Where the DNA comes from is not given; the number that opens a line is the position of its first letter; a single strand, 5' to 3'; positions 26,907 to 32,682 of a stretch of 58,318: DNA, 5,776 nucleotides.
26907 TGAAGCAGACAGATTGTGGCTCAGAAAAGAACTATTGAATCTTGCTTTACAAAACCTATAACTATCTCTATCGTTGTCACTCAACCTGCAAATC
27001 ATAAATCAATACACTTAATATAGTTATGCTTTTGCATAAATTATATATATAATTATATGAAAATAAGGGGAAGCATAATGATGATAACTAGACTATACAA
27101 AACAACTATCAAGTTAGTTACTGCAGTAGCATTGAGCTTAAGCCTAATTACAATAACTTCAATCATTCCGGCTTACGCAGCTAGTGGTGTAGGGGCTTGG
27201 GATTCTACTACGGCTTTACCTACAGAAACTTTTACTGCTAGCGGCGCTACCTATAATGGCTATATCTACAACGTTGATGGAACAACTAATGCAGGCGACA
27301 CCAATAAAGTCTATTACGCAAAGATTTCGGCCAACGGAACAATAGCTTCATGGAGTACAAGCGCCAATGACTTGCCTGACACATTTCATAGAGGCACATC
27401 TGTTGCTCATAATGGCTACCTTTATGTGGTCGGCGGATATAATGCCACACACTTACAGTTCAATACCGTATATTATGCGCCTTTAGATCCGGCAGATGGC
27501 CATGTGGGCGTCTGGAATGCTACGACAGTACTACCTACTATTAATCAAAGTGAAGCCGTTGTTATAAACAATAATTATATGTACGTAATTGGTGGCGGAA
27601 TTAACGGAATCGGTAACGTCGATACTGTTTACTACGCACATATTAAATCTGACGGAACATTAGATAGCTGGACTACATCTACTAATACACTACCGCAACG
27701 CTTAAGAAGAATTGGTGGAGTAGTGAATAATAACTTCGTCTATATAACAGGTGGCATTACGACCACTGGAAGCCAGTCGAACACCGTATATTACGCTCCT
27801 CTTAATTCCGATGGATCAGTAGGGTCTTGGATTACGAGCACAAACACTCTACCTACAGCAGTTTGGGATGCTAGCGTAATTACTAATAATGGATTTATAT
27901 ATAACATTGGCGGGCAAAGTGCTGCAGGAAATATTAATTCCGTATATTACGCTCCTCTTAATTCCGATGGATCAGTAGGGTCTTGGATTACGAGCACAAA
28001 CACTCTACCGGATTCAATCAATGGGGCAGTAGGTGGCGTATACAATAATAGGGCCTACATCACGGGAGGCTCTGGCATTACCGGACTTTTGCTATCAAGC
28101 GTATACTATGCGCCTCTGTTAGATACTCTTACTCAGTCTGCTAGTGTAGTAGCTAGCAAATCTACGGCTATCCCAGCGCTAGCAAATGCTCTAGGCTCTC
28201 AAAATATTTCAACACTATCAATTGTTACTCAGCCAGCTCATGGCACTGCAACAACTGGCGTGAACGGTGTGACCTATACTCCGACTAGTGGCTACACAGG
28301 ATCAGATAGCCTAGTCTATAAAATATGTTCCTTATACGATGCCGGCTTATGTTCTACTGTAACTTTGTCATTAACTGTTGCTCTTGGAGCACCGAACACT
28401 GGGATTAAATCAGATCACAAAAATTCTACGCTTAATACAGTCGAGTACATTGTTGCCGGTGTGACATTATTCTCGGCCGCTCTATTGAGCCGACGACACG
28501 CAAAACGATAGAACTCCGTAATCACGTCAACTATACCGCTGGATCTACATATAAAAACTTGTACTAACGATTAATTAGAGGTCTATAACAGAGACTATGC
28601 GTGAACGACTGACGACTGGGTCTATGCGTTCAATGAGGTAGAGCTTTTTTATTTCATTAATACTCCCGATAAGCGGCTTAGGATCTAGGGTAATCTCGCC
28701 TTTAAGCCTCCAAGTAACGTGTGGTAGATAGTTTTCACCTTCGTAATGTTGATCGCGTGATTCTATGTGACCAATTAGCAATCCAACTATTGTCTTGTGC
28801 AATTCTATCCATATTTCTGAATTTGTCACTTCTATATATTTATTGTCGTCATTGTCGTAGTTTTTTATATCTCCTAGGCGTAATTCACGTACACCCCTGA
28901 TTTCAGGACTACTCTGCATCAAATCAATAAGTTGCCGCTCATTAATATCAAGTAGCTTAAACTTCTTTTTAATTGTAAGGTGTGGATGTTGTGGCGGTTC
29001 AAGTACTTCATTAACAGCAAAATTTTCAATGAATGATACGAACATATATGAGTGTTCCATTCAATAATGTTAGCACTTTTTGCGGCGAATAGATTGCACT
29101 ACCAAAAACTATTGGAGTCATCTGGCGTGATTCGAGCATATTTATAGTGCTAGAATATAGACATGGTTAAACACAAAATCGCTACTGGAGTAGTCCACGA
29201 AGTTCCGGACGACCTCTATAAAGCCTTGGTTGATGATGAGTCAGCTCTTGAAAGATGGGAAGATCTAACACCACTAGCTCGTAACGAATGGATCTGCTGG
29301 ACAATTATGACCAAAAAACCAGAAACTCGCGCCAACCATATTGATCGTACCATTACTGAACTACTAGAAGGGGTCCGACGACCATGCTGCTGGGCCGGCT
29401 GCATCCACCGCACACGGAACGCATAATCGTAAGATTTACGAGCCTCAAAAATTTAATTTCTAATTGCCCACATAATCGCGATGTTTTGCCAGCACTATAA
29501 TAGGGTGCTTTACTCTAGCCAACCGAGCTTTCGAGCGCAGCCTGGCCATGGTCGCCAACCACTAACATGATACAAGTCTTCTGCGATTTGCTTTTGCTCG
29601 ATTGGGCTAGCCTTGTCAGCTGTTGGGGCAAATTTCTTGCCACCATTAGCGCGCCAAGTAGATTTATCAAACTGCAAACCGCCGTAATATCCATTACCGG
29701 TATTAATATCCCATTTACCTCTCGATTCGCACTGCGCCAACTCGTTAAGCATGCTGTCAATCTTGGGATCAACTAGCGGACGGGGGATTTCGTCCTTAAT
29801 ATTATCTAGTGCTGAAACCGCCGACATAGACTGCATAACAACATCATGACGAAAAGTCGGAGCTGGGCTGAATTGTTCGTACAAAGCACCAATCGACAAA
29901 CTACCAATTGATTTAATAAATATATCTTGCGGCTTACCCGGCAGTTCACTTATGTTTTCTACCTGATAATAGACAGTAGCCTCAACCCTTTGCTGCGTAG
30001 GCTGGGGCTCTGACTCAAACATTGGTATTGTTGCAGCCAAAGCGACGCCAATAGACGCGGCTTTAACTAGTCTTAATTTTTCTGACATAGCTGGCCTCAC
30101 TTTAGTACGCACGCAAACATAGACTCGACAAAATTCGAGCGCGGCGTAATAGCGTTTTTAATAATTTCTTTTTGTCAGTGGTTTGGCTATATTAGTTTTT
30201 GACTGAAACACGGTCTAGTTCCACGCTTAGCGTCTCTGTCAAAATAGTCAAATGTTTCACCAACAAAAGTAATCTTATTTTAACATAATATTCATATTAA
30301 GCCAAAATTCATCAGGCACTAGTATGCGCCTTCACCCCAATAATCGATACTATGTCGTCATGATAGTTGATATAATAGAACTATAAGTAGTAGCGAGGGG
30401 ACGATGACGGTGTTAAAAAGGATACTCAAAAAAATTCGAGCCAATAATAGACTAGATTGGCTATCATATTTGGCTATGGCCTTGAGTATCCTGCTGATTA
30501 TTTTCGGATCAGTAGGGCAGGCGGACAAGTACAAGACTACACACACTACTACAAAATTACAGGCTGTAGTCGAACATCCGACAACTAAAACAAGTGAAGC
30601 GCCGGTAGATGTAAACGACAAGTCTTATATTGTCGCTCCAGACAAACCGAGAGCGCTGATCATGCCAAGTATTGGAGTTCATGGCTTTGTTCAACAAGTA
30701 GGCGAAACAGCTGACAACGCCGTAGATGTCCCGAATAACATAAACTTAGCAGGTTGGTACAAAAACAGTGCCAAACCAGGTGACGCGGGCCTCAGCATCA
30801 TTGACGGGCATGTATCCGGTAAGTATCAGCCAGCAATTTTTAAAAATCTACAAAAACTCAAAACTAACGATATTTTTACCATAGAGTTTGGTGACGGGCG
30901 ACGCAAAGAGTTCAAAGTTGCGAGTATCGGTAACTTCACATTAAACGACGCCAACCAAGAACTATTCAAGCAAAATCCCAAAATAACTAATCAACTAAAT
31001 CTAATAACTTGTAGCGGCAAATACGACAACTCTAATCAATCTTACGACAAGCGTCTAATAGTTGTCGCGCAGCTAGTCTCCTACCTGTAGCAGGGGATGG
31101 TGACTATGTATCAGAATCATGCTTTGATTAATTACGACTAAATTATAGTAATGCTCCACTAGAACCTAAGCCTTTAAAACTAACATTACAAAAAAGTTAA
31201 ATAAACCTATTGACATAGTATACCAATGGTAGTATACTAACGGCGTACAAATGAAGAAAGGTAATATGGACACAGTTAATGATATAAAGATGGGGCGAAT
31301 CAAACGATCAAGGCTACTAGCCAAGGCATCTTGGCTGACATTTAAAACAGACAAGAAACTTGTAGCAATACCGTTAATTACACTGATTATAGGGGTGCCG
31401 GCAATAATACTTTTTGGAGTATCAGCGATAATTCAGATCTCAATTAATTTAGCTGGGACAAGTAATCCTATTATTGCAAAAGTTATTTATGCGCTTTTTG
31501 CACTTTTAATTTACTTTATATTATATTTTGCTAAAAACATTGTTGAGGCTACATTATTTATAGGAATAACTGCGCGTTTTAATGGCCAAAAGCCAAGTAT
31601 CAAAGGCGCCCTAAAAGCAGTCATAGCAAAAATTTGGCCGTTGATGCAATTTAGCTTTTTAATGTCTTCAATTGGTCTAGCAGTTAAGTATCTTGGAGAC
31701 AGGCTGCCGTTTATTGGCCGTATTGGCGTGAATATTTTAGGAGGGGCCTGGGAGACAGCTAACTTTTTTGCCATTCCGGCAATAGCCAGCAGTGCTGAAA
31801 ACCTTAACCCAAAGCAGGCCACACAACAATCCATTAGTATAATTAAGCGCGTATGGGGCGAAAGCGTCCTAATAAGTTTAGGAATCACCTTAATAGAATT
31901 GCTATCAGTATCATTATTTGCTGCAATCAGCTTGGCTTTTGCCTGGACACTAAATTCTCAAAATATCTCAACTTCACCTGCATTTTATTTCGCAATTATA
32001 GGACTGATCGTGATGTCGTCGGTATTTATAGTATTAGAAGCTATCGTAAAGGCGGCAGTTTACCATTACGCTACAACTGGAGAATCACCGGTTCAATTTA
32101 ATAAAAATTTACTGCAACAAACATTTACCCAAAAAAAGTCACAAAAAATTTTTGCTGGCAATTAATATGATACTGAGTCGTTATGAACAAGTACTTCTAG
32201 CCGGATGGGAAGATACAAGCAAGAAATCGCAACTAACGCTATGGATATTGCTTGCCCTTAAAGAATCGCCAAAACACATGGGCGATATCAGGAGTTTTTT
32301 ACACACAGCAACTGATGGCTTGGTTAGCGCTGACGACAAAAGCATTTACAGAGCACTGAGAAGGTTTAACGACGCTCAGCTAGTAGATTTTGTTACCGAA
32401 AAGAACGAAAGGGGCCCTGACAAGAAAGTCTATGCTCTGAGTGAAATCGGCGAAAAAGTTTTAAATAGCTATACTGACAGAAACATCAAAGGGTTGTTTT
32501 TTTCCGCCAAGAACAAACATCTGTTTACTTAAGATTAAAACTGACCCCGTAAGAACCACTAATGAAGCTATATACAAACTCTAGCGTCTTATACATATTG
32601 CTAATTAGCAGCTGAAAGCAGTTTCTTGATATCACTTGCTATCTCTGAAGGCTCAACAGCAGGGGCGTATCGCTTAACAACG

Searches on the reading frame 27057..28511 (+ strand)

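Call 34: search_protein_families(library=pfam, proteins=[window:27057-28511:+], max_evalue=0.01)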
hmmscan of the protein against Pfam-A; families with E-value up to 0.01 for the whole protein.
window:27057-28511:+ (484 aa): 8 families
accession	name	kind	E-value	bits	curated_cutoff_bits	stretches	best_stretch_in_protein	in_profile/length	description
PF24681.1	Kelch_KLHDC2_KLHL20_DRC7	-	4e-15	56.2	50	2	65-233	6-172/221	KLHDC2/KLHL20/DRC7 Kelch-repeats domain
PF17963.7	Big_9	-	1.9e-08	35.5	23.6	1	360-440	9-89/89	Bacterial Ig domain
PF13964.12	Kelch_6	-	0.00013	22.3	25.3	0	112-135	4-27/50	Kelch motif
PF01344.31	Kelch_1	-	0.00037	20.4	20.1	1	113-139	5-30/46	Kelch motif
PF24996.1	NANM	-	0.003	16.9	45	0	212-339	4-125/350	N-acetylneuraminate epimerase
PF17892.7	Cadherin_5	-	0.0071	16.6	26.5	1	384-441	41-97/98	Cadherin-like domain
PF24981.1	Beta-prop_ATRN-LZTR1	-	0.0072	16.1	50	0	162-338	92-279/289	Attractin/LZTR1 beta-propeller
PF25651.1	Baculo_P15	-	0.0096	16.6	27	0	265-299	80-114/120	Baculovirus putative 15 kDa capsid protein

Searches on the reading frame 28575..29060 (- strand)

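Call 34: search_protein_families(library=pfam, proteins=[window:28575-29060:-], max_evalue=0.01)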
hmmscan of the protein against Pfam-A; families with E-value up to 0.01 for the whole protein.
window:28575-29060:- (161 aa): 1 family
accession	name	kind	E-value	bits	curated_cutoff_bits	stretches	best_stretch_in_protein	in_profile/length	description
PF13563.12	2_5_RNA_ligase2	-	0.00062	20.3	27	1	24-116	24-112/152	2'-5' RNA ligase superfamily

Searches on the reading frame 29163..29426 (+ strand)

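Call 34: search_protein_families(library=pfam, proteins=[window:29163-29426:+], max_evalue=0.01)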
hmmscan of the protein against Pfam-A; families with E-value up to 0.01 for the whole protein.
window:29163-29426:+ (87 aa): 1 family
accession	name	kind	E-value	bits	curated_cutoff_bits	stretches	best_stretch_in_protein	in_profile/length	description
PF13376.11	OmdA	-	1.1e-17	64.1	25.6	1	13-70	3-60/60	Bacteriocin-protection, YdeI or OmpD-Associated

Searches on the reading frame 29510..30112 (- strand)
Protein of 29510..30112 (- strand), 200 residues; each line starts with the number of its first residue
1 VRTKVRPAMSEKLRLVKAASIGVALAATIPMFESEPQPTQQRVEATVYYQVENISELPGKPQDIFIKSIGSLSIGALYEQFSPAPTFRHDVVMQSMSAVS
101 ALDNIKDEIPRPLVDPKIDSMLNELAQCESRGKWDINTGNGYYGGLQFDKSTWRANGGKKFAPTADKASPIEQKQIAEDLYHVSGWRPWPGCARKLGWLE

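Call 34: search_protein_families(library=pfam, proteins=[window:29510-30112:-], max_evalue=0.01)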
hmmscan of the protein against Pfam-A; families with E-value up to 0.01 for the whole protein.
window:29510-30112:- (200 aa): 1 family
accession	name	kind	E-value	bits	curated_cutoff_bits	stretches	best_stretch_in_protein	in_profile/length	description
PF06737.19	Transglycosylas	-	1e-29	103.4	27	1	120-192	5-77/77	Transglycosylase-like domain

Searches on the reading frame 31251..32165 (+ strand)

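Call 34: search_protein_families(library=pfam, proteins=[window:31251-32165:+], max_evalue=0.01)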
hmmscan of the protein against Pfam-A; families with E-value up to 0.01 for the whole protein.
window:31251-32165:+ (304 aa): 1 family
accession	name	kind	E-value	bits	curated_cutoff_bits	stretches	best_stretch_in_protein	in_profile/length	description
PF19656.5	DUF6159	-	9.5e-22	78.3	27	1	78-279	5-202/204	Family of unknown function (DUF6159)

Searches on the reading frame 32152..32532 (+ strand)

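Call 34: search_protein_families(library=pfam, proteins=[window:32152-32532:+], max_evalue=0.01)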
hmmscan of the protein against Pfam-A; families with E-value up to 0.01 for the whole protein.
window:32152-32532:+ (126 aa): 2 families
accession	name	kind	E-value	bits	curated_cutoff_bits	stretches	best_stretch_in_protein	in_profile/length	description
PF03551.20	PadR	-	3.1e-10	40.3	27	1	32-105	1-74/75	Transcriptional regulator PadR-like family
PF13814.12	Replic_Relax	-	0.00074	20.1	25.3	1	58-106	23-72/191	Replication-relaxation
